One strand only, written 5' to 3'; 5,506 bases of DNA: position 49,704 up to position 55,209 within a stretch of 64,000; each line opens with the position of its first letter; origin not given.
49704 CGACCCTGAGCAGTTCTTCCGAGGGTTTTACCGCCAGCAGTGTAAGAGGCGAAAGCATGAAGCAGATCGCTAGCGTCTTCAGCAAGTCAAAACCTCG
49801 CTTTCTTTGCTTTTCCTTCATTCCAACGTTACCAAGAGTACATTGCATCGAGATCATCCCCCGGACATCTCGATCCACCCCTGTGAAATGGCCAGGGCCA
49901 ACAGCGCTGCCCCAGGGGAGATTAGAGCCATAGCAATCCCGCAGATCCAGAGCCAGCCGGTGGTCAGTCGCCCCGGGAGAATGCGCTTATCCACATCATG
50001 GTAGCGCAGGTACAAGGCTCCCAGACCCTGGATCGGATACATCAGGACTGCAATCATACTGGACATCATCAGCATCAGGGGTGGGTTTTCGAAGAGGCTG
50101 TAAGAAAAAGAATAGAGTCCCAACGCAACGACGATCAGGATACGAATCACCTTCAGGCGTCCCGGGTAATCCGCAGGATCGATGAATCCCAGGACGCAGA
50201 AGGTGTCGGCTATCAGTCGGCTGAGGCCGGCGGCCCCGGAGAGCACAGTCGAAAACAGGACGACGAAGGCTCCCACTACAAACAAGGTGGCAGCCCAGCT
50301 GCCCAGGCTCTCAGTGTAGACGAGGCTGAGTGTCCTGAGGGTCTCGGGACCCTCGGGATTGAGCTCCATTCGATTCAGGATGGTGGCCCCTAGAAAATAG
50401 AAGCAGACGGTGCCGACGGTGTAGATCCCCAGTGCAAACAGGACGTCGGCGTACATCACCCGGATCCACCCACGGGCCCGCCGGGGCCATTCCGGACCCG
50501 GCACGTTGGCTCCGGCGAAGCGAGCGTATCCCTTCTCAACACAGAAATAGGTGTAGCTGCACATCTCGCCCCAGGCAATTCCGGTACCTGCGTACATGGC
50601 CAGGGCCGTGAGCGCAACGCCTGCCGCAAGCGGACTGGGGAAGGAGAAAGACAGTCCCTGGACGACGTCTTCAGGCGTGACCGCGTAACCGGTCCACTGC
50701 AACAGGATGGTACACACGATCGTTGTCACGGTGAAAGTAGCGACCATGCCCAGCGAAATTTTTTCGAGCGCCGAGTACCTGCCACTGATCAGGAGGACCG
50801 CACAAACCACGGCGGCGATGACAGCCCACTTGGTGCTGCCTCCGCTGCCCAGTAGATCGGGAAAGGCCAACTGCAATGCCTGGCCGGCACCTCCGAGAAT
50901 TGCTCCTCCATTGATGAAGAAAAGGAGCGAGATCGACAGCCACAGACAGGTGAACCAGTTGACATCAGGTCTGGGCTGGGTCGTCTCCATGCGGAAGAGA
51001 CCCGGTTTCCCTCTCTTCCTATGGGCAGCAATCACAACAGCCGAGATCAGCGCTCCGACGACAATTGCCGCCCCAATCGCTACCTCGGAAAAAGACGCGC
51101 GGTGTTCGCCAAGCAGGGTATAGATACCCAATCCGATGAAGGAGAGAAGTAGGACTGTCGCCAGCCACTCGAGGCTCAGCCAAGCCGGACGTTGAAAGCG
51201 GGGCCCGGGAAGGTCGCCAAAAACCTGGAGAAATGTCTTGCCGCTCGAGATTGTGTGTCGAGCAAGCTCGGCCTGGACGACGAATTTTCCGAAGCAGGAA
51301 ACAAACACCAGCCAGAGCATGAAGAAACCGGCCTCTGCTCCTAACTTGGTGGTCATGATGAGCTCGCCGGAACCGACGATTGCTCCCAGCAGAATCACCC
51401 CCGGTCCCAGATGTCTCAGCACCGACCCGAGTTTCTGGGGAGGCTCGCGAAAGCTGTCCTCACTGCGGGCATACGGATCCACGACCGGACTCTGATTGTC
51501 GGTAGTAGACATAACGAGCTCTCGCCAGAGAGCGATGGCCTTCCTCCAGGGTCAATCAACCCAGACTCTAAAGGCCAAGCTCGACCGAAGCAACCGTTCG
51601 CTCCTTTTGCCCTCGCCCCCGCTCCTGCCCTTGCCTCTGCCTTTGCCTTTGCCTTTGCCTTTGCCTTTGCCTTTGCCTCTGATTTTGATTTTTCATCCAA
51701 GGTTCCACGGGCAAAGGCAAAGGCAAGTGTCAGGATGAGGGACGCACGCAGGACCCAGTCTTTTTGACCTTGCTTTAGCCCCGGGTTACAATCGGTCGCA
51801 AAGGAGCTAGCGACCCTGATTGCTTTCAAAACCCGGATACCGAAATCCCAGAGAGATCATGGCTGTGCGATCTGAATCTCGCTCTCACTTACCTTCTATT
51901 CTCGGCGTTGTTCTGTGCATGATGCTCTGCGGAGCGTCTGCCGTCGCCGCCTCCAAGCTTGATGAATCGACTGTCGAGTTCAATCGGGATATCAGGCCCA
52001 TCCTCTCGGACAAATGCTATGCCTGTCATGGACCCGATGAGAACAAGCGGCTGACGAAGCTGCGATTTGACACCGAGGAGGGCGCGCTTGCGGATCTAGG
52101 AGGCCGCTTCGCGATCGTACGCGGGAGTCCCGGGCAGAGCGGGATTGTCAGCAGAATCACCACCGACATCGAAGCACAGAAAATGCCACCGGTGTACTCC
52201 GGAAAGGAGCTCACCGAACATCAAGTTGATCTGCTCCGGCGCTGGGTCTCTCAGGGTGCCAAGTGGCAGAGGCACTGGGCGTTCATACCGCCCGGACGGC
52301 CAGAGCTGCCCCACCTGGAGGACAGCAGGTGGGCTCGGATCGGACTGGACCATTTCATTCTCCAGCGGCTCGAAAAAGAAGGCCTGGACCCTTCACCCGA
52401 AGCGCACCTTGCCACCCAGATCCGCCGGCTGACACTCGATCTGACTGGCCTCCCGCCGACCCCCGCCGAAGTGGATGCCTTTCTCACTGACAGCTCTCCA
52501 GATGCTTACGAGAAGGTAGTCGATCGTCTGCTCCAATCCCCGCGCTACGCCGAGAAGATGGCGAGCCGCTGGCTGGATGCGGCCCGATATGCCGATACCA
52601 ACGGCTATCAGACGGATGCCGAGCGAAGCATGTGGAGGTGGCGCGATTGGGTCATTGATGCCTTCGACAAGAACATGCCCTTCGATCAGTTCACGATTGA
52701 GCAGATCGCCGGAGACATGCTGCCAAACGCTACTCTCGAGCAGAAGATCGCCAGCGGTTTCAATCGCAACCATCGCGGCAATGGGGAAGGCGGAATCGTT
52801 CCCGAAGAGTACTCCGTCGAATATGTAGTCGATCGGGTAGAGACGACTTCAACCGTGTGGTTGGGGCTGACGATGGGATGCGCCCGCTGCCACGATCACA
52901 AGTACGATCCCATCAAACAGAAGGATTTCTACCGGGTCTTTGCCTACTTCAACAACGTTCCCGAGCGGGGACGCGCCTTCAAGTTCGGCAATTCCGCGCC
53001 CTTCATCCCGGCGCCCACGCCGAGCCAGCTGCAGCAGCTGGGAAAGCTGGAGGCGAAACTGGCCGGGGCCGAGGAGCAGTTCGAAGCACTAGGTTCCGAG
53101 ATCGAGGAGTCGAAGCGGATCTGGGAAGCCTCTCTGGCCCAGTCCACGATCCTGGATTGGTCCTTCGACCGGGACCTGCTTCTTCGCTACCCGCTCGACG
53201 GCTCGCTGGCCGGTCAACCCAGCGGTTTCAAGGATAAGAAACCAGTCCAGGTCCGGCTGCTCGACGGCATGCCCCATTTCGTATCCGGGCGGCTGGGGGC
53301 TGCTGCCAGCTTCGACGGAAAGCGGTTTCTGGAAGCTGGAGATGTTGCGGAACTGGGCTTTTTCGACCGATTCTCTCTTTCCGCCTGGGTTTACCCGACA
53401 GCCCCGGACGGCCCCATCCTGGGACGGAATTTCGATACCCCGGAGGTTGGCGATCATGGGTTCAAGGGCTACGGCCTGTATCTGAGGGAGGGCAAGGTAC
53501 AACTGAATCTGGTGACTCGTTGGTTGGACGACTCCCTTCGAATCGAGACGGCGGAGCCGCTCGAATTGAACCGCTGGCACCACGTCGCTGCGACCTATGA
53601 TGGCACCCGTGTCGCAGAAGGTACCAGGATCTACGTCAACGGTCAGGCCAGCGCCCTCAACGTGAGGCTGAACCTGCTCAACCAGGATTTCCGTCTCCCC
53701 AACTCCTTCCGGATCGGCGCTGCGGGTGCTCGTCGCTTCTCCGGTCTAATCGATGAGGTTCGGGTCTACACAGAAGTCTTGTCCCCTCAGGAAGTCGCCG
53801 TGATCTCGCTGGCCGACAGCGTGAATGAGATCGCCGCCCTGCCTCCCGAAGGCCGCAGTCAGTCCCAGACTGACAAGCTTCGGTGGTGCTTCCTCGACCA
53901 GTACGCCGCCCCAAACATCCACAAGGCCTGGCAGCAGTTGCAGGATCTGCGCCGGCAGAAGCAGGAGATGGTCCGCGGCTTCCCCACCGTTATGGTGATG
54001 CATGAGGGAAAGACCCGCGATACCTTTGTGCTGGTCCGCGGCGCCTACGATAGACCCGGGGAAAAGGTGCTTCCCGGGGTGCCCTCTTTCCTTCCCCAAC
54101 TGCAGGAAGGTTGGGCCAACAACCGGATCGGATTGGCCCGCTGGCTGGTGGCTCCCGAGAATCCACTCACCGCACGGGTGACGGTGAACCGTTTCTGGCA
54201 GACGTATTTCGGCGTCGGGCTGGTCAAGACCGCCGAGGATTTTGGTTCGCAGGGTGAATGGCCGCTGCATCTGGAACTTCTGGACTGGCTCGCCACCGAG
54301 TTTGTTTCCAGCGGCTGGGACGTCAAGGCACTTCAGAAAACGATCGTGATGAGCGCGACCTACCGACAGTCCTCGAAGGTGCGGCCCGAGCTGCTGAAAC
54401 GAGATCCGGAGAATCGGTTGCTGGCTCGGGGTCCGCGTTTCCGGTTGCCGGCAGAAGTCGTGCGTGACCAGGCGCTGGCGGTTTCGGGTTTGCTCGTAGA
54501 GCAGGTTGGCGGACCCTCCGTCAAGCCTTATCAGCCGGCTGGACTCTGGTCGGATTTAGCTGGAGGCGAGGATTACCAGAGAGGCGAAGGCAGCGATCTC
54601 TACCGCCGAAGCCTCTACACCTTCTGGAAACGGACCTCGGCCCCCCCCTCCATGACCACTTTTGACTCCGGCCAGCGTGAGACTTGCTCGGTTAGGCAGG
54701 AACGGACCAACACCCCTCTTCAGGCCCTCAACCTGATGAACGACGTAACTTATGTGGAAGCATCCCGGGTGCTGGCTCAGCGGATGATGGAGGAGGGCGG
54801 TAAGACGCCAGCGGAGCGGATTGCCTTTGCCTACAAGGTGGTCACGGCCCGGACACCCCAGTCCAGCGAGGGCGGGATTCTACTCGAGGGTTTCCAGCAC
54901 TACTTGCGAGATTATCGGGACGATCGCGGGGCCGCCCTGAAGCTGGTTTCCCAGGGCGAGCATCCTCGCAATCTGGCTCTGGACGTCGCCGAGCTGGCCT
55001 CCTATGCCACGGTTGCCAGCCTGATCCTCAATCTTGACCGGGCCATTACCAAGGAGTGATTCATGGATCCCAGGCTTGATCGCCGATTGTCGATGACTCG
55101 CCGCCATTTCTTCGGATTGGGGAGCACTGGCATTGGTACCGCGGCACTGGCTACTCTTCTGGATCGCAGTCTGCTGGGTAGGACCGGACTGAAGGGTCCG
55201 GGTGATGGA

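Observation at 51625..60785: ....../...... hexanucleotide microsatellites recur in three promoter-proximal or terminator regions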

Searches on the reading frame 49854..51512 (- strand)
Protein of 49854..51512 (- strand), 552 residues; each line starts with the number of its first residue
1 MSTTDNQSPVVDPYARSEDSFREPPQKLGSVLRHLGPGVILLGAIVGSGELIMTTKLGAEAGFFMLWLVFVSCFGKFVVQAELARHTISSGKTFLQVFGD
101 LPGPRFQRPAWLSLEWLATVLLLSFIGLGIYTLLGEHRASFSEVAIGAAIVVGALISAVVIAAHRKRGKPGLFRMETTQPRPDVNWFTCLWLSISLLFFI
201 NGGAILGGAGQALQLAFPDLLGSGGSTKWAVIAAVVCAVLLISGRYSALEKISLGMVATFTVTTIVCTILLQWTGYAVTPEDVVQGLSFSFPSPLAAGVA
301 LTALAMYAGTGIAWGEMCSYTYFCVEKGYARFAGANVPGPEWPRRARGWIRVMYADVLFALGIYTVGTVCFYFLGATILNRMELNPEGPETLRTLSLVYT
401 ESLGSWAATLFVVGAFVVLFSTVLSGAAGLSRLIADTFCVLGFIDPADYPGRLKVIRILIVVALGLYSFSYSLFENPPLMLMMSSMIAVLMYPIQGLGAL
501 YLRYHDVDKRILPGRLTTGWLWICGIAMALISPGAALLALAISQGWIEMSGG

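Call 11: search_protein_families(library=pfam, proteins=[window:49854-51512:-])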
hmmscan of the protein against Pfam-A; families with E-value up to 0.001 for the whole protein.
window:49854-51512:- (552 aa): 1 family
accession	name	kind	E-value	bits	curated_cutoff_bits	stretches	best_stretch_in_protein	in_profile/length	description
PF01566.24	Nramp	-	5e-13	49.3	29.8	2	183-494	53-335/357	Natural resistance-associated macrophage protein-like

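Call 21: find_encoding_contigs(protein=window:49854-51512:-, flank=3000, max_places=10)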
Protein window:49854-51512:- (552 aa): 6 contigs read that carry it; 1 place shown.
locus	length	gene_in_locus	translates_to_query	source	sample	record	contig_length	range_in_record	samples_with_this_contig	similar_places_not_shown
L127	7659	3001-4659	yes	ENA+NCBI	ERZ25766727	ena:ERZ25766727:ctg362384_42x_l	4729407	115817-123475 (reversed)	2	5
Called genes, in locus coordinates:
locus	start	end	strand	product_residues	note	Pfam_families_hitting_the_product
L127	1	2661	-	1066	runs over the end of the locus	PF07635:PSCyt1, PF07583:PSCyt2, PF13385:Laminin_G_3, PF07587:PSD1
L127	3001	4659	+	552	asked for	PF01566:Nramp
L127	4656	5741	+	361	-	PF01408:GFO_IDH_MocA (faint)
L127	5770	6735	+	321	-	PF00701:DHDPS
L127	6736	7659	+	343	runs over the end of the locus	PF04909:Amidohydro_2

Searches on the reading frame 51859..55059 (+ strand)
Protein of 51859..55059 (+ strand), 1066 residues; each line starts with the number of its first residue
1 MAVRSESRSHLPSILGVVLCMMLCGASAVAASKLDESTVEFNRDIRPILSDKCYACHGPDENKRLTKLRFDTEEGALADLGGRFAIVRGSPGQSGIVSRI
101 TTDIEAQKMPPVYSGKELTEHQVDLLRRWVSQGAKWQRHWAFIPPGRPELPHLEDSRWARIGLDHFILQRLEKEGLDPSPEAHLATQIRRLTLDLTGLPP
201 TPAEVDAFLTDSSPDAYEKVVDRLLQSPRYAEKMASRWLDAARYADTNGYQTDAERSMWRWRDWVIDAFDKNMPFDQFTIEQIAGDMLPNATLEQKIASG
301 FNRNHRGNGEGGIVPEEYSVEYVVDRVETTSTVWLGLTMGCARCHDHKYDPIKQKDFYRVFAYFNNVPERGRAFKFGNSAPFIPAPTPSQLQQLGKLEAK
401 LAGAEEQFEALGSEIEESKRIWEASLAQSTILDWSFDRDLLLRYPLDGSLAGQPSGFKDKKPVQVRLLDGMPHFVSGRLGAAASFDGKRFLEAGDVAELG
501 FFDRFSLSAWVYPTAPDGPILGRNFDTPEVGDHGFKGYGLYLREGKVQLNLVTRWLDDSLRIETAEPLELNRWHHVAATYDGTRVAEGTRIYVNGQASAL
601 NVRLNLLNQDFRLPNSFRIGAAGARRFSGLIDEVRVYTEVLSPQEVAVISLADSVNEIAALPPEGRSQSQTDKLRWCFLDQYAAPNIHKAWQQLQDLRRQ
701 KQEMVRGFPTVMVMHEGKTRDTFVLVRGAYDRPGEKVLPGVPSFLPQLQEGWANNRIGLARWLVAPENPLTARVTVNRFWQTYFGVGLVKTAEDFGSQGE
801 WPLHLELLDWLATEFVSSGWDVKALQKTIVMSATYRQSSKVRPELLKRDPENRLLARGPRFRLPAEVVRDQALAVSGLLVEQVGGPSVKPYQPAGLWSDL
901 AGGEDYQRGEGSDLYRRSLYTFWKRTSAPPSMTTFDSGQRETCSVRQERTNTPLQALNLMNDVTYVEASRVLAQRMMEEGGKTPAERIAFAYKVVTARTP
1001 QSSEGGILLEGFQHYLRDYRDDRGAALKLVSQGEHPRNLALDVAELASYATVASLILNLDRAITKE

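Call 11: search_protein_families(library=pfam, proteins=[window:51859-55059:+])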
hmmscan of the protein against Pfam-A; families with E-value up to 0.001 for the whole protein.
window:51859-55059:+ (1066 aa): 4 families
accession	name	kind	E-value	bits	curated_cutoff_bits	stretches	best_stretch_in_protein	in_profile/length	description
PF07587.16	PSD1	-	5.1e-103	344.2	28.5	1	755-1007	1-239/244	Protein of unknown function (DUF1553)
PF07583.16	PSCyt2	-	6.1e-89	297.9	29.8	1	163-368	2-208/209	Protein of unknown function (DUF1549)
PF13385.13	Laminin_G_3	-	2.5e-23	83.3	27.6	1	497-647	12-151/151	Concanavalin A-like lectin/glucanases superfamily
PF07635.16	PSCyt1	-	4.5e-11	43.6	22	1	53-111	1-57/59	Planctomycete cytochrome C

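Call 22: find_encoding_contigs(protein=window:51859-55059:+, flank=3000, max_places=10)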
Protein window:51859-55059:+ (1066 aa): 6 contigs read that carry it; 1 place shown.
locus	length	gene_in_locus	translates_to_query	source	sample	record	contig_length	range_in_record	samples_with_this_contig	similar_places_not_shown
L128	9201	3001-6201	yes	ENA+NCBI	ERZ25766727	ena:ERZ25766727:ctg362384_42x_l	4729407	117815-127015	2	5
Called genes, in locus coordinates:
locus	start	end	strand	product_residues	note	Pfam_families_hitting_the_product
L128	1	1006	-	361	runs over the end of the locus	PF01408:GFO_IDH_MocA (faint)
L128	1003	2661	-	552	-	PF01566:Nramp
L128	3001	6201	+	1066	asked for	PF07635:PSCyt1, PF07583:PSCyt2, PF13385:Laminin_G_3, PF07587:PSD1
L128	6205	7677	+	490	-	PF07394:DUF1501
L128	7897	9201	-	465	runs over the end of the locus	PF07992:Pyr_redox_2, PF13450:NAD_binding_8 (faint)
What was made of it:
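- Tried and rejected: Look-ups of the Nramp and PSCyt proteins returned only the same contig (calls 21, 22).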
